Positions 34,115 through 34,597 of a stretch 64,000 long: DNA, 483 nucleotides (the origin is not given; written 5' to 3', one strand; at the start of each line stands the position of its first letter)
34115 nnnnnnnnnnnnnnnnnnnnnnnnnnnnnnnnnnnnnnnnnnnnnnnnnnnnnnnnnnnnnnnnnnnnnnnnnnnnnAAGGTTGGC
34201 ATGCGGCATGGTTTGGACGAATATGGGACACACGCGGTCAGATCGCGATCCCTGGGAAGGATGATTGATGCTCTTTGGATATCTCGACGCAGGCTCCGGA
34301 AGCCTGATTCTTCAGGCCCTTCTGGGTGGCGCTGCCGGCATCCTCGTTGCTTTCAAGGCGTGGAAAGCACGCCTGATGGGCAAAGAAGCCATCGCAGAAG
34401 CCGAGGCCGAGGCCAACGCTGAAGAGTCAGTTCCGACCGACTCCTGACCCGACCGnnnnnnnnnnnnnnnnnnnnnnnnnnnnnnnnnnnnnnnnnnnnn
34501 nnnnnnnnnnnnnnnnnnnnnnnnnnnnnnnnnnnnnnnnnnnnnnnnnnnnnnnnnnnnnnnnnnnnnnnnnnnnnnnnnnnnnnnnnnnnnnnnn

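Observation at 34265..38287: Atypical kinase-like/FkbM-methyltransferase fusion converging onto a large LtaS/sulfatase-like membrane enzyme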

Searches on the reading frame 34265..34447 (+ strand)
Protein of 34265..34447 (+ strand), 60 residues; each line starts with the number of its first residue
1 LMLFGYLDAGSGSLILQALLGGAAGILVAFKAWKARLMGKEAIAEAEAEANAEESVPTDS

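Call 3: search_protein_families(library=pfam, proteins=[window:34265-34447:+], max_evalue=1)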
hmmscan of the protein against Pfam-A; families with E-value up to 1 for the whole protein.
window:34265-34447:+ (60 aa): 0 families

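Call 4: search_protein_families(library=ncbifam, proteins=[window:34265-34447:+], max_evalue=1)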
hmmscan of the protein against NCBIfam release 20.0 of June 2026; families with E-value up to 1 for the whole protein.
window:34265-34447:+ (60 aa): 0 families
